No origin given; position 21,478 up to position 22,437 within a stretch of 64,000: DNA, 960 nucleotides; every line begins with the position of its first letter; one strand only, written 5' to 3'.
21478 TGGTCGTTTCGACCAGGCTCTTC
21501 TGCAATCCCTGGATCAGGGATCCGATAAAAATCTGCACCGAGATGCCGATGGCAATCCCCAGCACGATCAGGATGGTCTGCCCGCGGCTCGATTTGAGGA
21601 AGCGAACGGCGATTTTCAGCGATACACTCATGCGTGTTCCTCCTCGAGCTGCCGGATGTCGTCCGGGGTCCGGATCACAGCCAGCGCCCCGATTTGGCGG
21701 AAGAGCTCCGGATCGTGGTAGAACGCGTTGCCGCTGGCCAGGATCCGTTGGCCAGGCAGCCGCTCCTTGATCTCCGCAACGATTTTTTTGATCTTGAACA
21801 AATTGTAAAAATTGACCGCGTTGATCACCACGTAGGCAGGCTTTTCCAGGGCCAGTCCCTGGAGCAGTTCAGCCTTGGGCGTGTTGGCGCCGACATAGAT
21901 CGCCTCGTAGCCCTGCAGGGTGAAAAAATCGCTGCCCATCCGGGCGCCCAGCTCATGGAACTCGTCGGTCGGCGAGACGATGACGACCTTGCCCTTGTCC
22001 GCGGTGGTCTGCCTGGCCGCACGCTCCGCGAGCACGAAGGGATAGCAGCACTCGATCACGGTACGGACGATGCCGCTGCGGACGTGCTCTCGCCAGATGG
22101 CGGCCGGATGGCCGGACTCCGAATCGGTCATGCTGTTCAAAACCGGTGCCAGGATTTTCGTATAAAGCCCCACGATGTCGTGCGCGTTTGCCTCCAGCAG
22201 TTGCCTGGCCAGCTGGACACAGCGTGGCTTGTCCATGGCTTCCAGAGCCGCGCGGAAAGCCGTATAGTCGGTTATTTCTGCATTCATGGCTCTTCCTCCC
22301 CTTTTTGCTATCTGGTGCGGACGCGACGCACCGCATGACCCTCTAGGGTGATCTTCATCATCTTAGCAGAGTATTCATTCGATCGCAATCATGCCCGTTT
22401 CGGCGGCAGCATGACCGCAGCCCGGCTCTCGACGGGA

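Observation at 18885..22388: Stand-alone B12-binding protein translationally coupled to a MacB/FtsX-type ABC transporter and a DMT transporter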

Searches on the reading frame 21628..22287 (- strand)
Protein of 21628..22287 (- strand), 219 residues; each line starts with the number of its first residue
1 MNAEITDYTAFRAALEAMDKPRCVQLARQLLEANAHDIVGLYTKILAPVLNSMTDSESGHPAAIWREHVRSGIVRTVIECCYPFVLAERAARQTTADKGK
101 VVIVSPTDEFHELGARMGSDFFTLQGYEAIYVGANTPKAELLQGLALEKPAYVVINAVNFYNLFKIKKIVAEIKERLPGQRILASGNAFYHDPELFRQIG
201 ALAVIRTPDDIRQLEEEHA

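Call 3: search_protein_families(library=pfam, proteins=[window:21628-22287:-], max_evalue=0.01)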
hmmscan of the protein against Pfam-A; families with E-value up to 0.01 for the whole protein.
window:21628-22287:- (219 aa): 2 families
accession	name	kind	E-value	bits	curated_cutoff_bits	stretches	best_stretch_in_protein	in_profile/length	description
PF02310.24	B12-binding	-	5e-11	42.9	32.1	1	99-206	1-110/121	B12 binding domain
PF02607.22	B12-binding_2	-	0.0076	16.9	23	0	10-55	4-47/74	B12 binding domain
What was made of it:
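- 21628..22287 (-): Stand-alone B12-binding protein (219 aa): helical cap plus Rossmann domain, with no DNA-binding or other output domain. Pfam PF02310 at 42.9 bits (call 3).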

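Call 4: search_protein_families(library=ncbifam, proteins=[window:21628-22287:-], max_evalue=0.01)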
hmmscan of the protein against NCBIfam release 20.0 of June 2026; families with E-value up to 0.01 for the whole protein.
window:21628-22287:- (219 aa): 6 families
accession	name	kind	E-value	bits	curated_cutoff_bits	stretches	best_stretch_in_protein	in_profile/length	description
NF052513.1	TransRegCarH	equivalog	7.4e-08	32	400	1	15-158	91-224/274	HTH-type transcriptional repressor CarH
NF047996.1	corrin_MtgC_2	exception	5.6e-07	29.3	370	1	84-176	75-167/212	glycine betaine-specific corrinoid protein MtgC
NF040669.1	MtaC2_Meth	equivalog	5e-06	26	450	1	87-176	115-204/267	methanol--corrinoid protein MtaC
NF040655.1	MtaC_Meth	equivalog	2.7e-05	23.3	420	1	90-175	111-196/253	methanol--corrinoid protein MtaC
TIGR02370.1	pyl_corrinoid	subfamily_domain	0.00015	21.2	215.3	1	79-176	65-162/197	methyltransferase cognate corrinoid protein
NF047995.1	corrinoid_MtgC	exception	0.0084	15.6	310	0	87-174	82-168/215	glycine betaine-specific corrinoid protein MtgC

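Call 7: find_homologous_proteins(query=window:21628-22287:-, max_evalue=0.001)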
Query window:21628-22287:- (219 aa): 76 proteins with E <= 0.001 among 949 candidates.
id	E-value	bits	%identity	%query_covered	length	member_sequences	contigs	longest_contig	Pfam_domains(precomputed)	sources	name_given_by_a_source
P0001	2.3e-139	480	100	100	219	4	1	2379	PF02310.25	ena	-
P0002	1.9e-122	425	89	100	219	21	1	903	PF02310.25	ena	-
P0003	2.5e-88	313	69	96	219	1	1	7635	PF02310.25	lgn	-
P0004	2.8e-88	313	66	98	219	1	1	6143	PF02310.25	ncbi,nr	ncbi:MAG: cobalamin-dependent protein [Bacillota bacterium]|nr:cobalamin-dependent protein [Bacillot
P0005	7.3e-87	308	66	98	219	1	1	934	PF02310.25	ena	-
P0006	9.0e-86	305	64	98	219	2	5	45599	PF02310.25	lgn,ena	-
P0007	1.2e-85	304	67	94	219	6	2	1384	PF02310.25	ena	-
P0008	2.4e-83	297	65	98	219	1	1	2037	PF02310.25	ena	-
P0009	3.4e-81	290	61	97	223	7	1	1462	PF02310.25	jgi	-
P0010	4.1e-81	290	61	98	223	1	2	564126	PF02310.25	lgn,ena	-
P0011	2.4e-68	248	55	95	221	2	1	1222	PF02310.25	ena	-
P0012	4.1e-68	247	54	95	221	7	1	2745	PF02310.25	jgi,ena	-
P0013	3.9e-66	241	55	94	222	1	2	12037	PF02310.25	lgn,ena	-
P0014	7.9e-64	233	54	98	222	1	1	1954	PF02607.23,PF02310.25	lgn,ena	-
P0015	1.1e-63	233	54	93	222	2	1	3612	PF02607.23,PF02310.25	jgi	jgi:MerR family transcriptional regulator, light-induced transcriptional regulator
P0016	5.1e-63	231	54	94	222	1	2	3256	PF02607.23,PF02310.25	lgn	-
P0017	3.5e-62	228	51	95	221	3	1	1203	PF02310.25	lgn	-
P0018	4.1e-58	215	50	96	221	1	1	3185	PF02310.25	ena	-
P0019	1.7e-57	212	48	96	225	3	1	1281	PF02310.25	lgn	-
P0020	5.7e-57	211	49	95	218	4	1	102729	PF02310.25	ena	-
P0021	7.1e-57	210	48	96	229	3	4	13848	PF02310.25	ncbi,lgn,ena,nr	ncbi:MAG: cobalamin-dependent protein [Eubacteriales bacterium]|nr:cobalamin-dependent protein [Euba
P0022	3.3e-56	208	48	96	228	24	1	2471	PF02310.25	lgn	-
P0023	4.2e-56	208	49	96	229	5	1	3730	PF02310.25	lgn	-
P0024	7.9e-56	207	47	95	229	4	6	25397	PF02310.25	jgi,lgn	-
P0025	2.1e-54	202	46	96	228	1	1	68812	PF02607.23,PF02310.25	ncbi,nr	ncbi:MAG: cobalamin-dependent protein [Eubacteriales bacterium]|nr:cobalamin-dependent protein [Euba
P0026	2.5e-54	202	47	95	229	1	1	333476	PF02310.25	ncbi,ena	-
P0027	2.0e-53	199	47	95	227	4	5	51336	PF02607.23,PF02310.25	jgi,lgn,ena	-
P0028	2.9e-52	195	48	93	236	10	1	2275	PF02607.23,PF02310.25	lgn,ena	-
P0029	3.1e-52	195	48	91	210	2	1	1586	PF02310.25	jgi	jgi:methanogenic corrinoid protein MtbC1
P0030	3.5e-52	195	45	96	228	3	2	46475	PF02310.25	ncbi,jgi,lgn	jgi:methanogenic corrinoid protein MtbC1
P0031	4.9e-52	195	45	96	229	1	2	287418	PF02310.25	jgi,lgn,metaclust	metaclust:\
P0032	2.2e-51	193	45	95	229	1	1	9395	PF02310.25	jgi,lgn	-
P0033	9.3e-50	187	50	80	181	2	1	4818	PF02310.25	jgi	jgi:methanogenic corrinoid protein MtbC1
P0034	2.2e-47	179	42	96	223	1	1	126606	PF02310.25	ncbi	-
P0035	2.3e-47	179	45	95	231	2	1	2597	PF02310.25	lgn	-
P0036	2.5e-47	179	43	96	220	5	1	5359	PF02310.25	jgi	jgi:methanogenic corrinoid protein MtbC1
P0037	2.0e-46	176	46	93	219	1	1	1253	PF02310.25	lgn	-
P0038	2.8e-45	173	40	95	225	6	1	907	PF02310.25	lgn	-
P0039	1.1e-44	171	42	96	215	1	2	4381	PF02310.25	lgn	-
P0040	2.8e-44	169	42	95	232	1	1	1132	PF02310.25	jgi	jgi:methanogenic corrinoid protein MtbC1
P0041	3.8e-44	169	40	95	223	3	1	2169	PF02310.25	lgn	-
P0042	8.5e-44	168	40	95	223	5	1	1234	PF02310.25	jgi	jgi:MerR family transcriptional regulator, light-induced transcriptional regulator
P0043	9.4e-44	168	39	95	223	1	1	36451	PF02310.25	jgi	-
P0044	1.3e-43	167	40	96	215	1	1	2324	PF02310.25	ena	-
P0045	2.3e-43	166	41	96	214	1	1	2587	PF02310.25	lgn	-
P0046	1.0e-41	161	43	96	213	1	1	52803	PF02607.23,PF02310.25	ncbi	-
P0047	6.7e-41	158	39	94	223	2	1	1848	PF02310.25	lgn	-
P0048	1.5e-40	157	40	95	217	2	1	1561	PF02310.25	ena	-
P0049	4.1e-40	156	41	96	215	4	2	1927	PF02310.25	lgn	-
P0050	4.1e-40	156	39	96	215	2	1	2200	PF02310.25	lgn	-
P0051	2.4e-39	153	38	96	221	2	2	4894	PF02310.25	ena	-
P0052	3.3e-39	153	39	95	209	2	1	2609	PF02310.25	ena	-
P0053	1.5e-38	151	40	95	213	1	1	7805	PF02310.25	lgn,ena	-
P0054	3.0e-38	150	39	95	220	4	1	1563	PF02607.23,PF02310.25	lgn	-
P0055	4.4e-38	149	39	95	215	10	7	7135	PF02310.25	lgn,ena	-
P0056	4.7e-38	149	40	95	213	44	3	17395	PF02310.25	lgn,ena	-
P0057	1.5e-37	147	40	95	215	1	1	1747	PF02310.25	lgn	-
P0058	1.8e-37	147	38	96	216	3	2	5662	PF02310.25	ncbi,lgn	-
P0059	8.6e-37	145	40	95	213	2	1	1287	PF02310.25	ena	-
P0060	1.3e-36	144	39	95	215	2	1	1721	PF02310.25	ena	-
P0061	1.6e-36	144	38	96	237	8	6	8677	PF02310.25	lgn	-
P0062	2.1e-36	144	40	96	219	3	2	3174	PF02310.25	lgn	-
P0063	2.6e-36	143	39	95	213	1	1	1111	PF02310.25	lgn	-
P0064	3.6e-36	143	37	97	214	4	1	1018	PF02310.25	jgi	-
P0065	6.9e-36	142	39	95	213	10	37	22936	PF02310.25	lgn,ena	-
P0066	1.7e-35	141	37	96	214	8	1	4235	PF02310.25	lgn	-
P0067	1.8e-35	141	39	95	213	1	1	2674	PF02310.25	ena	-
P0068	2.6e-35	140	35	94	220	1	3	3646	PF02607.23,PF02310.25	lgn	-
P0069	9.2e-35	138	36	96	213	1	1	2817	PF02310.25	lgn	-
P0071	6.1e-34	136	37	96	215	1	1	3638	PF02310.25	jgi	jgi:methanogenic corrinoid protein MtbC1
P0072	8.8e-34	135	36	95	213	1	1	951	PF02310.25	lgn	-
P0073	1.3e-31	128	35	95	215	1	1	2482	PF02310.25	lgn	-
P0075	4.5e-10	58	28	67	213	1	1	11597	PF02607.23,PF02310.25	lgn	-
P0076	1.0e-5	43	33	54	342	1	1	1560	PF02607.23,PF02310.25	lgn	-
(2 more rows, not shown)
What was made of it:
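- Some sources name homologues 'methanogenic corrinoid protein MtbC1' (call 7).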

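Call 9: find_related_loci(query=A1, collection=genome_contigs, flank=7000)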
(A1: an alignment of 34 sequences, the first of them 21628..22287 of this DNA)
Query A1 (219 aa) in genome_contigs; peptide patterns used: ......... (x = any residue, [..] = any of these).
283 stretches matched a pattern; 256 encode a relative of the query (tblastn E <= 1e-3); the best 80 are kept; 80 distinct loci.
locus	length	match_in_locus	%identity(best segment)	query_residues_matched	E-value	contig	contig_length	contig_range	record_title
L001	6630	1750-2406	88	1-219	1e-130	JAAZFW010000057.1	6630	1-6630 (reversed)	MAG: Clostridiaceae bacterium isolate AS10tlH2TH_285 23451_AS10, whole genome shotgun sequence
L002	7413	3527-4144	67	10-215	6e-93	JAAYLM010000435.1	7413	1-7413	MAG: Oscillospiraceae bacterium isolate AS15tlH2ME_27 134392_AS15, whole genome shotgun sequence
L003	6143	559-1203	66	1-215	3e-90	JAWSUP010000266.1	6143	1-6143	MAG: Bacillota bacterium isolate B4G8CH4-14 NODE_2386_length_6143_cov_3.697602, whole genome shotgun sequence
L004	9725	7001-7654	48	8-217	3e-65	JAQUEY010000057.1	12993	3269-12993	MAG: Eubacteriales bacterium isolate STCSWMC_189 NODE_13566_length_12993_cov_9.031789_ST_CSWMC, whole genome shotgun seq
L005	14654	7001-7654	49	8-217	4e-63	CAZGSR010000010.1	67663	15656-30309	MAG TPA_asm: uncultured Mageeibacillus sp. isolate binchicken_co27_475 genome assembly, contig: NODE_661_length_67663_co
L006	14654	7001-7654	49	8-217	4e-63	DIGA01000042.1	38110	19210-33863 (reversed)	MAG TPA_asm: Mageeibacillus sp. UBA5734 UBA5734_contig_210, whole genome shotgun sequence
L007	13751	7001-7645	47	11-217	5e-63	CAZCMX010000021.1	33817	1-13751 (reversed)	MAG TPA_asm: uncultured Mageeibacillus sp. isolate SRP263991_co4_504 genome assembly, contig: NODE_1443_length_33817_cov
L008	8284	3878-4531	49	8-217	4e-63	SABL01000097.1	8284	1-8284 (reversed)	MAG: Clostridia bacterium isolate INTA.CYC.091 contig-100_7919, whole genome shotgun sequence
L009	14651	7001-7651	47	8-216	6e-62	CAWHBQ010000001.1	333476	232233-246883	MAG: uncultured Oscillospiraceae bacterium isolate MFD00905.bin.2.71 genome assembly, contig: contig_26569, whole genome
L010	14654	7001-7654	45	8-217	2e-60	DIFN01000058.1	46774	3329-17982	MAG TPA_asm: Mageeibacillus sp. UBA5747 UBA5747_contig_17951, whole genome shotgun sequence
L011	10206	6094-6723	47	8-217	4e-60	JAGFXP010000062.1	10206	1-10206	MAG: Bacillota bacterium isolate CTSoil_065 scaffold_5160, whole genome shotgun sequence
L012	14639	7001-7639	46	9-218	3e-59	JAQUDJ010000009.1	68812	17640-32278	MAG: Eubacteriales bacterium isolate STCSWMC_151 NODE_666_length_68812_cov_16.282682_ST_CSWMC, whole genome shotgun sequ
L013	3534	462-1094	45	8-217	5e-57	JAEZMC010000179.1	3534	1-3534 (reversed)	MAG: Bacillota bacterium isolate OH_CDB_98 k127_2207935, whole genome shotgun sequence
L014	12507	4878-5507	44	8-214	3e-54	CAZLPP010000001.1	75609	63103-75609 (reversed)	MAG TPA_asm: uncultured Dehalococcoidales bacterium isolate SRP098346_co1_294 genome assembly, contig: NODE_93_length_75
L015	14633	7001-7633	42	6-216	1e-53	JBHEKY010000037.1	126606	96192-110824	MAG: Anaerovoracaceae bacterium isolate bin.680 k141_5621591, whole genome shotgun sequence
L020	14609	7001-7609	43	15-216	6e-50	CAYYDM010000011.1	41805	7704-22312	MAG TPA_asm: uncultured Clostridia bacterium isolate binchicken_co158_154 genome assembly, contig: NODE_805_length_41805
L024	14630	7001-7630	42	8-216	4e-49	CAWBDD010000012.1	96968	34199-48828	MAG: uncultured Thermoplasmata archaeon isolate MFD00709.bin.2.183 genome assembly, contig: contig_155189, whole genome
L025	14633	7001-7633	39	8-214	7e-49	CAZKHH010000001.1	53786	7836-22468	MAG TPA_asm: uncultured Dehalococcoidales bacterium isolate SRP141376_co2_38 genome assembly, contig: NODE_1500_length_5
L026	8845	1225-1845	43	8-217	1e-48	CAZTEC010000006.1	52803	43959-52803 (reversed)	MAG TPA_asm: uncultured Carnobacteriaceae bacterium isolate SRP274231_co1_327 genome assembly, contig: NODE_287_length_5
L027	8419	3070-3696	40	8-216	1e-48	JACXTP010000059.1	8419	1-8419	MAG: Methanomassiliicoccaceae archaeon isolate bin_107_IMCAS k117_2539166, whole genome shotgun sequence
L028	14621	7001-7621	43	11-217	2e-48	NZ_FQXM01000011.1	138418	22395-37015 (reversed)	Clostridium grantii DSM 8605, whole genome shotgun sequence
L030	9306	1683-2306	39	10-214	3e-48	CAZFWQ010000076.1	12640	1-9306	MAG TPA_asm: uncultured Oscillospiraceae bacterium isolate SRP272421_co1_11 genome assembly, contig: NODE_15833_length_1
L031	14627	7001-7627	39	8-216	3e-48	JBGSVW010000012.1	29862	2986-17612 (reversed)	MAG: Anaerovoracaceae bacterium isolate JTS-AC466 k141_30885, whole genome shotgun sequence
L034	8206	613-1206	42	19-216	2e-47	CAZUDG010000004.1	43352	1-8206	MAG TPA_asm: uncultured Lachnospiraceae bacterium isolate SRP294416_co2_451 genome assembly, contig: NODE_465_length_433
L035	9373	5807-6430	42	5-214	4e-47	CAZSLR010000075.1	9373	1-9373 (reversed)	MAG TPA_asm: uncultured Oscillospiraceae bacterium isolate binchicken_co168_219 genome assembly, contig: NODE_12057_leng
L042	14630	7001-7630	38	8-216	6e-46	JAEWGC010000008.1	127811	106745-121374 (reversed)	MAG: Bacillota bacterium isolate OH_PBlB_208 k127_862514, whole genome shotgun sequence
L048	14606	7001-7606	41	11-211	7e-45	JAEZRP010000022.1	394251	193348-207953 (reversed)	MAG: Bacillota bacterium isolate OH_PDB_191 k127_152900, whole genome shotgun sequence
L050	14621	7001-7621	38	8-214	3e-44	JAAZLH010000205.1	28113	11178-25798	MAG: Candidatus Epulonipiscium sp. isolate AS23ysBPME_185 91069_AS23, whole genome shotgun sequence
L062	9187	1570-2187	35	11-216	8e-42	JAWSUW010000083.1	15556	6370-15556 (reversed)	MAG: Bacillota bacterium isolate B4G8H2-05 NODE_83_length_15556_cov_3.462498, whole genome shotgun sequence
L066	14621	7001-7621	36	1-211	4e-41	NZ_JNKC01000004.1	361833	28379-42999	Proteiniclasticum ruminis DSM 24773 T487DRAFT_scaffold00003.3_C, whole genome shotgun sequence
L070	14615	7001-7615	37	10-216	4e-41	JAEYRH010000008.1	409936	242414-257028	MAG: Bacillota bacterium isolate OH_CBB_53 k127_1321036, whole genome shotgun sequence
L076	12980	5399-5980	36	24-217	2e-40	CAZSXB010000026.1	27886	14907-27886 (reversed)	MAG TPA_asm: uncultured Thermotogaceae bacterium isolate SRP241326_co1_345 genome assembly, contig: NODE_2621_length_278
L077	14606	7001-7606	36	8-214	1e-40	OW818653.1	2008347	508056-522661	metagenome genome assembly, chromosome: 1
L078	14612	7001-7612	38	11-214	2e-40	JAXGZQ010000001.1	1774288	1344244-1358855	MAG: Clostridia bacterium isolate AnMBR.bin540 bin540_1, whole genome shotgun sequence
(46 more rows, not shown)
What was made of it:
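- On LolCDE lipoprotein-release system: Hosts are Bacillota, Chloroflexota and archaea (call 9).
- The cassette occurs in Bacillota, Dehalococcoidia, Thermotogaceae, Methanomassiliicoccaceae and Thermoplasmata (call 9).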

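Call 18: find_encoding_contigs(protein=P0001, flank=6000, max_places=6)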
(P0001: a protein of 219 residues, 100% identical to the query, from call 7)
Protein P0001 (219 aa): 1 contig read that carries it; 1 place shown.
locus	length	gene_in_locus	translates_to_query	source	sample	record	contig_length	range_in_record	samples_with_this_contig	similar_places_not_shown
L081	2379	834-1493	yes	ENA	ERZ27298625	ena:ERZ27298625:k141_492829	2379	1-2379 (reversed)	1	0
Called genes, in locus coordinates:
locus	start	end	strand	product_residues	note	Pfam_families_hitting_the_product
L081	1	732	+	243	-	?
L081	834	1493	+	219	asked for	PF02310:B12-binding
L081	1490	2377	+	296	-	?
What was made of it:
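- Tried and rejected: L081, from the same species, does not reach the ATPase (call 18).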

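Call 19: find_encoding_contigs(protein=P0010, flank=8000, max_places=3)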
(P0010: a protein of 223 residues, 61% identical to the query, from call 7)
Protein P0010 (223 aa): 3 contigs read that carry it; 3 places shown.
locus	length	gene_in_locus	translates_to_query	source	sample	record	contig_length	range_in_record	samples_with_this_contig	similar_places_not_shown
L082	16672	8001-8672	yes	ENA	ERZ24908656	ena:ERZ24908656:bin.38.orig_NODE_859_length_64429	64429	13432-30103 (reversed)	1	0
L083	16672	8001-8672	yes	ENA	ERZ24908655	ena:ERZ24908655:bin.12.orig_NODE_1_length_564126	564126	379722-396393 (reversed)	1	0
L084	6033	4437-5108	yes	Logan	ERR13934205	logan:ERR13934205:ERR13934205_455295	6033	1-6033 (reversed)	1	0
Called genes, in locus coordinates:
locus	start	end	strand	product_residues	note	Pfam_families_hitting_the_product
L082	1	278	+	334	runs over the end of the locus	PF13243:SQHop_cyclase_C (faint)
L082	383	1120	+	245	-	PF03935:SKN1_KRE6_Sbg1, PF00722:Glyco_hydro_16, PF26113:GH16_XgeA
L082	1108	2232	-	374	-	PF14307:Glyco_tran_WbsX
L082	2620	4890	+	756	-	PF00664:ABC_membrane, PF00005:ABC_tran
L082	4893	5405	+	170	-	PF08909:DUF1854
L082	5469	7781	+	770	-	PF00664:ABC_membrane, PF00005:ABC_tran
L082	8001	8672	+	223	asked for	PF02310:B12-binding (weak)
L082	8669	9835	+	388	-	PF12704:MacB_PCD, PF02687:FtsX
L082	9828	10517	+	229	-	PF00005:ABC_tran, PF02463:SMC_N (weak), PF13304:AAA_21 (faint)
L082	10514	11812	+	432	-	PF03851:UvdE, PF08349:DUF1722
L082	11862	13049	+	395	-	-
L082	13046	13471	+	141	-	PF04115:Ureidogly_lyase (faint)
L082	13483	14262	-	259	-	PF09335:VTT_dom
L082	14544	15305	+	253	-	PF13483:Lactamase_B_3, PF12706:Lactamase_B_2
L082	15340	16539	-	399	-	PF00083:Sugar_tr (weak), PF07690:MFS_1, PF00083:Sugar_tr (weak), PF07690:MFS_1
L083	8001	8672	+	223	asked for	PF02310:B12-binding (weak)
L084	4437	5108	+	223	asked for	PF02310:B12-binding (weak)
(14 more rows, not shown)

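Call 23: predict_structure(alignment_id=A1)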
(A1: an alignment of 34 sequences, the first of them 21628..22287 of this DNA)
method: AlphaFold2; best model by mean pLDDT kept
length: 219 residues; sequences in the alignment: 34
mean_pLDDT: 93.2   pTM: 0.89
mean pLDDT of the five models: 93.2, 91.5, 91.3, 89.8, 89.8
residues with pLDDT >= 90: 182; 70-90: 31; 50-70: 5; < 50: 1
segments of 3 or more residues with pLDDT < 50: none
pLDDT, mean of each block of 10 residues (from residue 1): 85 98 99 97 96 79 90 97 97 91 95 94 97 95 97 96 95 97 95 92 94 74
secondary structure, 60 per line:
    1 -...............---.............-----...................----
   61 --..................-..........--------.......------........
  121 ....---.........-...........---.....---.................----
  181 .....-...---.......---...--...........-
elements in order: H2-16 H20-32 H38-56 H63-80 H82-91 E100-106 H113-124 E128-136 H138-148 E152-156 H160-176 E181-185 H193-199 E203-205 H208-218
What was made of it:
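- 21628..22287 (-): AF2 pLDDT 93.2 and pTM 0.89 (call 23).
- On B12-binding domain (Pfam PF02310) with helical cap (PF02607): The cap PF02607 scores only 16.9 against 23, but the AF2 model shows the helical bundle (calls 3, 23).
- On CarH/LitR photoreceptor-repressors: There is no HTH in 219 aa (calls 3, 23).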
